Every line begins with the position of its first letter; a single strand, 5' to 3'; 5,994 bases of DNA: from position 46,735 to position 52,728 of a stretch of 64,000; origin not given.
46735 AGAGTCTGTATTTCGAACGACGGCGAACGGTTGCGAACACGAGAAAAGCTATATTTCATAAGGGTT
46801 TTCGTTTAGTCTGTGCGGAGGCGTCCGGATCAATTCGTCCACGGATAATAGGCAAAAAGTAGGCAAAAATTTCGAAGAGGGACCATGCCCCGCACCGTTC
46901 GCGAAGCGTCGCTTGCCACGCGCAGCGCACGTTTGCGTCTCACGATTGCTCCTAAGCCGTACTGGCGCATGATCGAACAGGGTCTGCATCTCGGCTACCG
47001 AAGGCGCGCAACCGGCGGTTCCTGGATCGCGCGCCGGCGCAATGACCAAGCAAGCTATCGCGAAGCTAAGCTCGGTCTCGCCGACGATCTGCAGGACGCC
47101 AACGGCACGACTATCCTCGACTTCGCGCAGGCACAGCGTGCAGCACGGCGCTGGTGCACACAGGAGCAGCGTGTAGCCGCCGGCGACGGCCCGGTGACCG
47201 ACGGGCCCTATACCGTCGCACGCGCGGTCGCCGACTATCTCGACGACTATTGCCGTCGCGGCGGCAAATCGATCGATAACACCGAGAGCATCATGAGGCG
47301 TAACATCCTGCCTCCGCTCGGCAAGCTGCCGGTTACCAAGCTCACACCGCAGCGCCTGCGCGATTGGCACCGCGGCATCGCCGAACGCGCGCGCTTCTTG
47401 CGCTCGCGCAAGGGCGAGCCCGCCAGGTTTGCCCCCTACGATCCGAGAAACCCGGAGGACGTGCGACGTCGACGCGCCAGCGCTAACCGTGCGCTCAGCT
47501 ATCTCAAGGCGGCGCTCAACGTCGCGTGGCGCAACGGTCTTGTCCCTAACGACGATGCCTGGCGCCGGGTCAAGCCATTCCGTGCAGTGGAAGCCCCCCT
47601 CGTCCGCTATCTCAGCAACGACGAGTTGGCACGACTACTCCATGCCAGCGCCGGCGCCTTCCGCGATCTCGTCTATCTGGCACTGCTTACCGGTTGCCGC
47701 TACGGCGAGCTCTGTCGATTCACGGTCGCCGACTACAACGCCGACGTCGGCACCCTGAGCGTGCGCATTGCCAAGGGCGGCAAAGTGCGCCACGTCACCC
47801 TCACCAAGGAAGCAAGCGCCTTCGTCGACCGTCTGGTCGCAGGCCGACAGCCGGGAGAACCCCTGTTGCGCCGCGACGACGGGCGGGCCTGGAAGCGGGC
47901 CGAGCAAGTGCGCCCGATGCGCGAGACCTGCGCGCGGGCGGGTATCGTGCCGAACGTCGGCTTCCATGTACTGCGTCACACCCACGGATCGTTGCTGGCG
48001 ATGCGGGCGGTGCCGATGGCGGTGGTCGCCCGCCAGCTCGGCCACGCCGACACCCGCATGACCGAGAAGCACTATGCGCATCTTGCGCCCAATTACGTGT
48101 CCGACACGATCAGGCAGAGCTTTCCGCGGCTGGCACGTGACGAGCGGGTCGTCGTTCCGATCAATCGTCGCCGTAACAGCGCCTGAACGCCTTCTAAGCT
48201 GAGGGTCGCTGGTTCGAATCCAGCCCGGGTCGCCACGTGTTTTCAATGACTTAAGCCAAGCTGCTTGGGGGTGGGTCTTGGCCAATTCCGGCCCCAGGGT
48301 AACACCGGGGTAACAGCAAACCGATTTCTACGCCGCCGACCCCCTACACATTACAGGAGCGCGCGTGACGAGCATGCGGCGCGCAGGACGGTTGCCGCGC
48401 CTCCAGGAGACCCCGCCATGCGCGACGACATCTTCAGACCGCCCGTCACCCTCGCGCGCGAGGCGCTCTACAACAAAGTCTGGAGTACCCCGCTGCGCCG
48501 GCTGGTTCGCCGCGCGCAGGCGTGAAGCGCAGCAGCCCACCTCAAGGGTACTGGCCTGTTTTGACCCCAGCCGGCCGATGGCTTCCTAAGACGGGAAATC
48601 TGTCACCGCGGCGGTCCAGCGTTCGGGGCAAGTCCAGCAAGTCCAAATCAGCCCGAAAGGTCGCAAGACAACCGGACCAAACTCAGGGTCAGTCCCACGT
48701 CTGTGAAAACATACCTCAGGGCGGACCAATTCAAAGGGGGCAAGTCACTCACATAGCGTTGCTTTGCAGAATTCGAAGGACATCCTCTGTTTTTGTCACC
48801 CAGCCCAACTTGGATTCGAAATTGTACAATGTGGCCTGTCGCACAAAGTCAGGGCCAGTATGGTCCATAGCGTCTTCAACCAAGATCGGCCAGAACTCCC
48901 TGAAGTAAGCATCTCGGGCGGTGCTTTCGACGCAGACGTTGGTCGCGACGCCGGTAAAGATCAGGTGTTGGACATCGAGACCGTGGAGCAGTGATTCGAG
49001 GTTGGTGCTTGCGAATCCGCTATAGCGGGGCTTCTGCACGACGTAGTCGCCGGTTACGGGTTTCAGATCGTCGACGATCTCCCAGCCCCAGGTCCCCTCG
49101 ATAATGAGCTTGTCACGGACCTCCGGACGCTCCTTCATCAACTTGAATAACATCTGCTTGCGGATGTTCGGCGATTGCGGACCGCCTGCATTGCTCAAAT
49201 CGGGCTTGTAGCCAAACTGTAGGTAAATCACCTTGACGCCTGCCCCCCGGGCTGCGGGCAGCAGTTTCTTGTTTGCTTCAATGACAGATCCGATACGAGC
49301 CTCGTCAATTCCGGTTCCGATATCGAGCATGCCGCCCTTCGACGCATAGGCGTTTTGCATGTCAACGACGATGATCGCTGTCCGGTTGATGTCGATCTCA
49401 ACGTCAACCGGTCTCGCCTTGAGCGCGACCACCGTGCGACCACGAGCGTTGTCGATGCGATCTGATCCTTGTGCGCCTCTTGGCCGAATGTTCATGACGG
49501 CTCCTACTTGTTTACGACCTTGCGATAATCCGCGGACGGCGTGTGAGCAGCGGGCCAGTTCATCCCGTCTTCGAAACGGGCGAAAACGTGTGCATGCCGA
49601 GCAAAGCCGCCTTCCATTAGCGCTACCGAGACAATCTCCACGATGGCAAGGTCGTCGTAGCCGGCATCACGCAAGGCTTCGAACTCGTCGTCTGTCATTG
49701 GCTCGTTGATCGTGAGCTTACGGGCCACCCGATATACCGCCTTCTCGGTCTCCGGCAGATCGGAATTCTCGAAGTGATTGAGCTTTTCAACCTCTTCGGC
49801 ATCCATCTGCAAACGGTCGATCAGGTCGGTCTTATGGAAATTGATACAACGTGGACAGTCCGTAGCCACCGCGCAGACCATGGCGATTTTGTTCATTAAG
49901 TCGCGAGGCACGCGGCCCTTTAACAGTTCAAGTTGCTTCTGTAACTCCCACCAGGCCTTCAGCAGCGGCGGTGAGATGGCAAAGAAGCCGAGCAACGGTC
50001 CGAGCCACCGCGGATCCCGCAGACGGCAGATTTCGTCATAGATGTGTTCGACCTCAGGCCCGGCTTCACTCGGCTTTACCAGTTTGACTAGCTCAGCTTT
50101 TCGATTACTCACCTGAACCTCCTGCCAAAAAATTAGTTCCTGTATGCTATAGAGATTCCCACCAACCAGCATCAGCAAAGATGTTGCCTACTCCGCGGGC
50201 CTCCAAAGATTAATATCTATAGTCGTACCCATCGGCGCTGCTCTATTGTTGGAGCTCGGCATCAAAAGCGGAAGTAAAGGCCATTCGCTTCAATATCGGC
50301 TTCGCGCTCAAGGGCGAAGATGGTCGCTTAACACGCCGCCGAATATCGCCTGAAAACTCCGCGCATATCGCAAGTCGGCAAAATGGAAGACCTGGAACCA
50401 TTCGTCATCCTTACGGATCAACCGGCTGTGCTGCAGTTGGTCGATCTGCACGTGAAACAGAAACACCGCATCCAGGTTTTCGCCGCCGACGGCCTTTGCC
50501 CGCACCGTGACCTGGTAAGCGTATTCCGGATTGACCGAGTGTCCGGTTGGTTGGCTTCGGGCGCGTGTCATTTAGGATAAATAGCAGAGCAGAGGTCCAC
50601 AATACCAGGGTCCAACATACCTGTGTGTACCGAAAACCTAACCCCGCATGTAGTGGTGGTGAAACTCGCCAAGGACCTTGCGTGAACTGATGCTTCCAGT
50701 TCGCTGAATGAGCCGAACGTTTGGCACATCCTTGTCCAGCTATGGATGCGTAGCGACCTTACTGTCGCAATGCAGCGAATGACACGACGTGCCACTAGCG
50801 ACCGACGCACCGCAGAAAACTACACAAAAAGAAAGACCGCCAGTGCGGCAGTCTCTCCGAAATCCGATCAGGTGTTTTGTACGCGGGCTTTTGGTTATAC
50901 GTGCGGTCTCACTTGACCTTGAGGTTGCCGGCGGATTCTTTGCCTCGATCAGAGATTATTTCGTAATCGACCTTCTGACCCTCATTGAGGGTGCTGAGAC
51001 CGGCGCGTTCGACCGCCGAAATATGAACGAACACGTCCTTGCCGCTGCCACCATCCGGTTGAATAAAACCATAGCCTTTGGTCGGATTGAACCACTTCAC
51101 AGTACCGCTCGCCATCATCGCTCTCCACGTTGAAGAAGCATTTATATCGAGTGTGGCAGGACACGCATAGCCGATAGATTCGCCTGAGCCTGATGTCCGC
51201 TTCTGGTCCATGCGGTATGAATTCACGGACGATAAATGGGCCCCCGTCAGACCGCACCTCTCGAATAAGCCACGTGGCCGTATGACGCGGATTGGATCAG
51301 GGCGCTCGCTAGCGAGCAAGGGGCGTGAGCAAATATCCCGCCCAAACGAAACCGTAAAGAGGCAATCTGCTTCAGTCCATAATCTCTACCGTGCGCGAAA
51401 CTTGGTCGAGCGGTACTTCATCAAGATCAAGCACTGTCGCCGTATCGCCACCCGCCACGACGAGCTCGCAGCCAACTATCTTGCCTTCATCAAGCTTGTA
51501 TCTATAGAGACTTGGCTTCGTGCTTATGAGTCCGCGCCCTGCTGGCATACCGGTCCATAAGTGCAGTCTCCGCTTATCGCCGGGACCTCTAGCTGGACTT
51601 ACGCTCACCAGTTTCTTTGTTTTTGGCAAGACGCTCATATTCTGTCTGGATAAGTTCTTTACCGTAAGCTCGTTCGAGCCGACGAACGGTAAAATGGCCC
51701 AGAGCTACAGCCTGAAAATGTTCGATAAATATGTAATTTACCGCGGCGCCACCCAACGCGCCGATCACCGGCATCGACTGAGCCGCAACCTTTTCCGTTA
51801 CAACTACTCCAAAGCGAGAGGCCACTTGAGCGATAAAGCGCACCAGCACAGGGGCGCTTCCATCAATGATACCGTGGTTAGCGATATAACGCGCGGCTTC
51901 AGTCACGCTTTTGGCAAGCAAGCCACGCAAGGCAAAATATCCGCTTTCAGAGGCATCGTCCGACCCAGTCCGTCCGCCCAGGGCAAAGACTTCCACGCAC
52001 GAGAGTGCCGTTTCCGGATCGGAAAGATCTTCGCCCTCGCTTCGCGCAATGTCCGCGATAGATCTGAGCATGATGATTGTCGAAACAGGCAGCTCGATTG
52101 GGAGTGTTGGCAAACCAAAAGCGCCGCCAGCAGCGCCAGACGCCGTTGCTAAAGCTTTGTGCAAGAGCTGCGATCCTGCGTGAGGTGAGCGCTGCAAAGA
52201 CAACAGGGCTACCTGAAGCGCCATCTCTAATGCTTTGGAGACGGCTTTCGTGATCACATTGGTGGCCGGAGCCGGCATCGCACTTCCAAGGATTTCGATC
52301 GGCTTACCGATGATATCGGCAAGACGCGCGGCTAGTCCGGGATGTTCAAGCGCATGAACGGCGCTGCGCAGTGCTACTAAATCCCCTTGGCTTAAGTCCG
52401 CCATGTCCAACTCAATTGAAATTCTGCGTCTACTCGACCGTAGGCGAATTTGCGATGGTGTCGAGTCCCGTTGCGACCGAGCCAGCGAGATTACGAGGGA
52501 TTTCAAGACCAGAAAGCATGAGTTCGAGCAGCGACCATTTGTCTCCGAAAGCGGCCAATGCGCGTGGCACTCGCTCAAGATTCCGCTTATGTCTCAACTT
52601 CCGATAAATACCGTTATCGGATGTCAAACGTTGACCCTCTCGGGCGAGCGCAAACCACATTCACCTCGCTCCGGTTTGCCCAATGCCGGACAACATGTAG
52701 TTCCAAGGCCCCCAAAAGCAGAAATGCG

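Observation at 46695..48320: One integrase sandwiched between two different, outward-facing tRNA att cores (Glu-CTC and Arg-TCT)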

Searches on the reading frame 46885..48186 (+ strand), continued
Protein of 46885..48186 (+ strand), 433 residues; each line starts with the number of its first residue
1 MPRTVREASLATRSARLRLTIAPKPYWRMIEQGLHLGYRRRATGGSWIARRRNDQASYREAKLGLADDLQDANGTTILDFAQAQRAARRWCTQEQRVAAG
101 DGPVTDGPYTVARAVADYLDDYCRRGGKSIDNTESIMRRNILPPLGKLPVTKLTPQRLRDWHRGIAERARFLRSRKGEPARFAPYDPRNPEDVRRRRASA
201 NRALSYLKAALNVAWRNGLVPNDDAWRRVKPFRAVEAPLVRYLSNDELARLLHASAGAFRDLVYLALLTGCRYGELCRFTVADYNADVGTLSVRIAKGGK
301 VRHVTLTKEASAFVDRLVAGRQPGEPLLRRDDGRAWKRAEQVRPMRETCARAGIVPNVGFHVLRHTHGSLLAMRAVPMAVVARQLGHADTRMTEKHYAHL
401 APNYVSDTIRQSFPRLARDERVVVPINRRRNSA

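Call 54: search_protein_families(library=pfam, proteins=[L102:6680-8572:+, L103:1110-2006:+, L082:19253-20131:+], max_evalue=0.001)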
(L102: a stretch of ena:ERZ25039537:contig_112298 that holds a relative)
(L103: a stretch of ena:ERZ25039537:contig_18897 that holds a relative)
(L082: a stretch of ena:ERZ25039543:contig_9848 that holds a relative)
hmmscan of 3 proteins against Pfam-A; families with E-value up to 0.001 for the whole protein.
L102:6680-8572:+ (630 aa): 2 families
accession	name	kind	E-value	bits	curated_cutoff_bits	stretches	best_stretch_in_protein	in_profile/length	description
PF00589.27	Phage_integrase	-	1.4e-09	38.4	27.1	1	444-609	15-165/172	Phage integrase family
PF22022.2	Phage_int_M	-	9.7e-05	23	27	1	326-413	6-94/96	Phage integrase central domain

L103:1110-2006:+ (298 aa): 1 family
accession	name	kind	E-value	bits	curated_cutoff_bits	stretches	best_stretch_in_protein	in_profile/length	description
PF00589.27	Phage_integrase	-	1.8e-14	54.3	27.1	1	129-262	17-156/172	Phage integrase family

L082:19253-20131:+ (292 aa): 1 family
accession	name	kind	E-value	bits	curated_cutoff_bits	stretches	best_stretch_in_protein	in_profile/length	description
PF00589.27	Phage_integrase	-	5.3e-12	46.3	27.1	1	104-252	26-169/172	Phage integrase family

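Call 68: search_protein_families(library=pfam, proteins=[L058:11491-12420:+, L058:12578-13315:+, L058:14007-14558:+, L058:14911-15639:-, L058:15545-18289:-, L058:18776-19543:-, L070:11819-12619:-, L070:13580-14389:-, L070:14310-15062:+, L070:13228-13815:-], max_evalue=0.001)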
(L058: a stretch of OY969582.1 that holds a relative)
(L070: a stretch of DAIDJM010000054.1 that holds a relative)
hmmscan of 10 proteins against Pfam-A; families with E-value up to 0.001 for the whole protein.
L058:11491-12420:+ (309 aa): 0 families

L058:12578-13315:+ (245 aa): 0 families

L058:14007-14558:+ (183 aa): 0 families

L058:14911-15639:- (242 aa): 0 families

L058:15545-18289:- (914 aa): 2 families
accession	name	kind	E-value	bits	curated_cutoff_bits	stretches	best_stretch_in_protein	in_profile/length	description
PF06048.17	DUF927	-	3.5e-69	234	22.6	1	355-637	1-283/284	Domain of unknown function (DUF927)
PF19898.4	DUF6371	-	0.0001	22.6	27.7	1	204-270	84-149/150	Domain of unknown function (DUF6371)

L058:18776-19543:- (255 aa): 0 families

L070:11819-12619:- (266 aa): 2 families
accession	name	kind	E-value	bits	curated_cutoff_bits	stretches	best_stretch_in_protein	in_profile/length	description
PF13730.12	HTH_36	-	3.6e-09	36.7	25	1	40-89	7-55/55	Helix-turn-helix domain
PF13545.12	HTH_Crp_2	-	0.00048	20.5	27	0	44-94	7-58/70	Crp-like helix-turn-helix domain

L070:13580-14389:- (269 aa): 0 families

L070:14310-15062:+ (250 aa): 0 families

L070:13228-13815:- (195 aa): 0 families

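Call 81: find_encoding_contigs(protein=P0002, flank=5000, max_places=3)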
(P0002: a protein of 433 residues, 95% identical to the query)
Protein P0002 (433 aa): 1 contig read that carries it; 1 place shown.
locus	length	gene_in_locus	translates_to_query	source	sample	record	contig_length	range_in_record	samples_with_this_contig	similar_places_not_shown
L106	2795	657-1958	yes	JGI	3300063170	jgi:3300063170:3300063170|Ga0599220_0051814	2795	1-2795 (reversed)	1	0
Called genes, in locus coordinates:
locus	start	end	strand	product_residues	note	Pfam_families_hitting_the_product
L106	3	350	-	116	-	?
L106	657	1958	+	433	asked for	PF14659:Phage_int_SAM_3 (faint), PF00589:Phage_integrase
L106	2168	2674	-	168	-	-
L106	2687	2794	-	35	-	?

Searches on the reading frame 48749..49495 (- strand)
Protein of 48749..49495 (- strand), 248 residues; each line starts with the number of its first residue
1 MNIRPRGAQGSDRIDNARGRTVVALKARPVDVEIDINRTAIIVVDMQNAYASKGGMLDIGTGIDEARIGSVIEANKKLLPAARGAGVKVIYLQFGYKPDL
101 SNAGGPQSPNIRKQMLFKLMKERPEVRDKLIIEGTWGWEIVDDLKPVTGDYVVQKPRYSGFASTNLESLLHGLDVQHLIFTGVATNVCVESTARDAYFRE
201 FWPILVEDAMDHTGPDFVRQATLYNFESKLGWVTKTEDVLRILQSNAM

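Call 6: search_protein_families(library=pfam, proteins=[window:48749-49495:-], max_evalue=0.01)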
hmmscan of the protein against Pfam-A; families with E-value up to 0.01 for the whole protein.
window:48749-49495:- (248 aa): 1 family
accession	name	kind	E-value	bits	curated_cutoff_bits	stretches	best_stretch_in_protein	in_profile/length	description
PF00857.26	Isochorismatase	-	3.1e-40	138.6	27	1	39-238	1-175/175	Isochorismatase domain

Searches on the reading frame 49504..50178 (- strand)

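Call 6: search_protein_families(library=pfam, proteins=[window:49504-50178:-], max_evalue=0.01)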
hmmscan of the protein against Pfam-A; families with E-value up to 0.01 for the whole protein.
window:49504-50178:- (224 aa): 1 family
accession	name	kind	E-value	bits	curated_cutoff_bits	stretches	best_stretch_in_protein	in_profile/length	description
PF02627.25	CMD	-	0.0003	21.2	23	1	70-131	1-60/84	Carboxymuconolactone decarboxylase family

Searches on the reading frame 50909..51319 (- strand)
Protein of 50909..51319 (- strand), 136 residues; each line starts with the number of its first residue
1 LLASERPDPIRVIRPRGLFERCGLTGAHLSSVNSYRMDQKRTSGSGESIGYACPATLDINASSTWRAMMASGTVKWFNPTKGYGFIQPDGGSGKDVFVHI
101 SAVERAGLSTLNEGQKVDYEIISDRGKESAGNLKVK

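Call 14: search_protein_families(library=pfam, proteins=[window:50909-51319:-], max_evalue=0.001)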
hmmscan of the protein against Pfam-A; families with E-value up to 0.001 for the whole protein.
window:50909-51319:- (136 aa): 1 family
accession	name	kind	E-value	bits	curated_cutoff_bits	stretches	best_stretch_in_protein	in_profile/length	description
PF00313.28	CSD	-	4.5e-22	78.1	27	1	71-134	2-64/66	'Cold-shock' DNA-binding domain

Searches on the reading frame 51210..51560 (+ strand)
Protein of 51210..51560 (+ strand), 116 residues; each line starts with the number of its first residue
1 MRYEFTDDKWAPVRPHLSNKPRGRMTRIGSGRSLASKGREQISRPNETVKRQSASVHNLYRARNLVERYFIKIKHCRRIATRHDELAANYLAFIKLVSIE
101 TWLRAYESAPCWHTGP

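Call 69: search_protein_families(library=pfam, proteins=[window:51210-51560:+], max_evalue=0.001)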
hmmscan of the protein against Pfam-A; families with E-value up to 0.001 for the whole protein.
window:51210-51560:+ (116 aa): 1 family
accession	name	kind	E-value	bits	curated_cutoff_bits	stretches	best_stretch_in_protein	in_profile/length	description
PF01609.27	DDE_Tnp_1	-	2.7e-05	24.4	23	1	30-95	118-193/200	Transposase DDE domain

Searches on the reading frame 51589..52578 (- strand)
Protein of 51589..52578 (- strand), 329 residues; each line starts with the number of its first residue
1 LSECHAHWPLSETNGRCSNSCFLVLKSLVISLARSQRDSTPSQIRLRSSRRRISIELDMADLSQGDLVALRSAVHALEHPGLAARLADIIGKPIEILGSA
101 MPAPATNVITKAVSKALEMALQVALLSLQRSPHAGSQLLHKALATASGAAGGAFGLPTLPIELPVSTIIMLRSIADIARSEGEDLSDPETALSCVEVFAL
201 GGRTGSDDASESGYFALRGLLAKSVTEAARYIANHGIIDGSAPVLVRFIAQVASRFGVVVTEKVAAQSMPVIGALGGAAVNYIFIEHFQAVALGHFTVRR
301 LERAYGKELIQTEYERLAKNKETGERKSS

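Call 14: search_protein_families(library=pfam, proteins=[window:51589-52578:-], max_evalue=0.001)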
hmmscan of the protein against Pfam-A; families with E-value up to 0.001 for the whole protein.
window:51589-52578:- (329 aa): 1 family
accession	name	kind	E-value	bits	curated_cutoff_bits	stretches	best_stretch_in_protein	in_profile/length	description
PF12787.12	EcsC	-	5.1e-29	102.1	30.4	1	77-301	14-240/240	EcsC protein family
